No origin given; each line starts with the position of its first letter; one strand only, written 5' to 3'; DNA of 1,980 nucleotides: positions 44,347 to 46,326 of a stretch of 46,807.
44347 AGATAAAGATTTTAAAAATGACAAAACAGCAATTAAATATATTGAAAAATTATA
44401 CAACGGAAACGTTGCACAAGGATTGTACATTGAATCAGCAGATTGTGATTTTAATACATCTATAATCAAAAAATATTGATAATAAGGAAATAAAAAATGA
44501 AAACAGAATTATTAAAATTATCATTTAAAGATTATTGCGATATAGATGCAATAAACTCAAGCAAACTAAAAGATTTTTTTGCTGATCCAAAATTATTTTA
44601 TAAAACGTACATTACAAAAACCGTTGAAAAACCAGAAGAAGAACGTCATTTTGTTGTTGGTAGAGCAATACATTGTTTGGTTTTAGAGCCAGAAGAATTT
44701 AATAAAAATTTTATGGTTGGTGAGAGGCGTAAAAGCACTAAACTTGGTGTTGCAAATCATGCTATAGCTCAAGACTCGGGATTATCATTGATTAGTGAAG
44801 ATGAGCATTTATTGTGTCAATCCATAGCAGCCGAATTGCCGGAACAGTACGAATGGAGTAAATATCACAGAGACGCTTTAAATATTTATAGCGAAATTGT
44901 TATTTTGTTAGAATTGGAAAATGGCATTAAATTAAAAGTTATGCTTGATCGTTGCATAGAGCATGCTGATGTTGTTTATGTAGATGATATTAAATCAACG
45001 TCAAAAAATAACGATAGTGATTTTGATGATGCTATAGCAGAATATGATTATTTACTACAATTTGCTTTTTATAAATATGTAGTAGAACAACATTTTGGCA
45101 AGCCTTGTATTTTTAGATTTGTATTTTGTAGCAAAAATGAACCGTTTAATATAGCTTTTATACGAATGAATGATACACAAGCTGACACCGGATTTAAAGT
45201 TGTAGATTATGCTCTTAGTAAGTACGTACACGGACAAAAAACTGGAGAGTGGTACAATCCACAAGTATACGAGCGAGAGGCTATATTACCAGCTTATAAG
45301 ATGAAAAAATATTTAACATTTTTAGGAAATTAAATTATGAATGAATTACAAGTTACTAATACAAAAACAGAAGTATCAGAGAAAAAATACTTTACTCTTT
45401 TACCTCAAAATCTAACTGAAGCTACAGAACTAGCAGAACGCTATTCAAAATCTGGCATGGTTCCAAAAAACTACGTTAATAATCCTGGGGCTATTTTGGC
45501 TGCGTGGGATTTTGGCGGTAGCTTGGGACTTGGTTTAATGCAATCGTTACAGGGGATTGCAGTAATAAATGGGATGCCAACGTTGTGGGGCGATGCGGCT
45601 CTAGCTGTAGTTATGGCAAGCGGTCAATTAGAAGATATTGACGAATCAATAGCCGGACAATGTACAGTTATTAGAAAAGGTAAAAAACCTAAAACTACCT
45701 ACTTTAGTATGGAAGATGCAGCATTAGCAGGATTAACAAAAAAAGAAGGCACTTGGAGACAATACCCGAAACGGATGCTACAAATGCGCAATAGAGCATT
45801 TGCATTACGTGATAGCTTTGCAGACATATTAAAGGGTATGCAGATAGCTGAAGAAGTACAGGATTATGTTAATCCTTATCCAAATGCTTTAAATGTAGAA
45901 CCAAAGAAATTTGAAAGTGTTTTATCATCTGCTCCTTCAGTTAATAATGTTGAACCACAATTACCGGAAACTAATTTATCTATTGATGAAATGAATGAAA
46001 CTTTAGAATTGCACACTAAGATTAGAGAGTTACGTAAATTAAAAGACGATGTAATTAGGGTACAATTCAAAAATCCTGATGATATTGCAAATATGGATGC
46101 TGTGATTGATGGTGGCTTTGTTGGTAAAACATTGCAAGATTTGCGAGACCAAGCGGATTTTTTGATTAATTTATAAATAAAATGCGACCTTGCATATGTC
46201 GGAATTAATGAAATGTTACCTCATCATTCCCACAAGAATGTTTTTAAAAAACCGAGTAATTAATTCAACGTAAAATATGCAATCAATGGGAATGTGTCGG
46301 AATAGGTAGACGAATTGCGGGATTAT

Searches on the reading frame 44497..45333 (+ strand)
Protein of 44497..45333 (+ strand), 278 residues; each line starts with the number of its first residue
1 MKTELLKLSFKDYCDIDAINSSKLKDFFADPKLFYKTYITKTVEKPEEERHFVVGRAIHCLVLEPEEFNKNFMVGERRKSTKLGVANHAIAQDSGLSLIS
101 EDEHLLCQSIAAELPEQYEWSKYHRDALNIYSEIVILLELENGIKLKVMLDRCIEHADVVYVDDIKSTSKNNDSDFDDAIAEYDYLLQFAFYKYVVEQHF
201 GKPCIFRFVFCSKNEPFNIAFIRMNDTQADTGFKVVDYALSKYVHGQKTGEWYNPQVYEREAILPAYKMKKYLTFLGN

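Call 28: search_protein_families(library=phrogs, max_evalue=0.001, proteins=[window:44497-45333:+])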
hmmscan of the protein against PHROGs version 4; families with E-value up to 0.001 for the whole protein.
window:44497-45333:+ (278 aa): 3 families
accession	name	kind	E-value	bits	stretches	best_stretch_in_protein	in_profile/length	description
phrog_412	-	DNA, RNA and nucleotide metabolism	1e-41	144.6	1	7-276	143-414/440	exonuclease VIII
phrog_607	-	DNA, RNA and nucleotide metabolism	4.9e-16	59.1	2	120-264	742-868/883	exonuclease VII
phrog_1227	-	DNA, RNA and nucleotide metabolism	8.6e-08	32.7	1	142-237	126-226/268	exonuclease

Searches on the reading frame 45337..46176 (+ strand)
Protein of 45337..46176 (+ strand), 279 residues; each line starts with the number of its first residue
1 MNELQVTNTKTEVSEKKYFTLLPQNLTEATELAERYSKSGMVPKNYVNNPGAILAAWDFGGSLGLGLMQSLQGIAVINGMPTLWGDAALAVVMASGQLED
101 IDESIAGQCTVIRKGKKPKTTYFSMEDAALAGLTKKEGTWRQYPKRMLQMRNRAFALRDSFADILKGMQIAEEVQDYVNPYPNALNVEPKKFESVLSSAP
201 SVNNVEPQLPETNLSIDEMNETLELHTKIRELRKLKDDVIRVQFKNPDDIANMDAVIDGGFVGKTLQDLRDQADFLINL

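Call 28: search_protein_families(library=phrogs, max_evalue=0.001, proteins=[window:45337-46176:+])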
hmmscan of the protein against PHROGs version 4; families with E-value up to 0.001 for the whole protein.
window:45337-46176:+ (279 aa): 4 families
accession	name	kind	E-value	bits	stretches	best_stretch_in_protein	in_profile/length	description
phrog_561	-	DNA, RNA and nucleotide metabolism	3.5e-34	120.1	1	21-189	297-483/633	RecT-like ssDNA annealing protein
phrog_4171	-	DNA, RNA and nucleotide metabolism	2.5e-13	51.4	1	24-134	38-150/392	RecT-like ssDNA annealing protein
phrog_10056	-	DNA, RNA and nucleotide metabolism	1.8e-06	28.6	1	106-195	121-207/302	RecT-like ssDNA annealing protein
phrog_252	-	DNA, RNA and nucleotide metabolism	0.00018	22.2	1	102-215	106-209/263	Bet-like ssDNA annealing protein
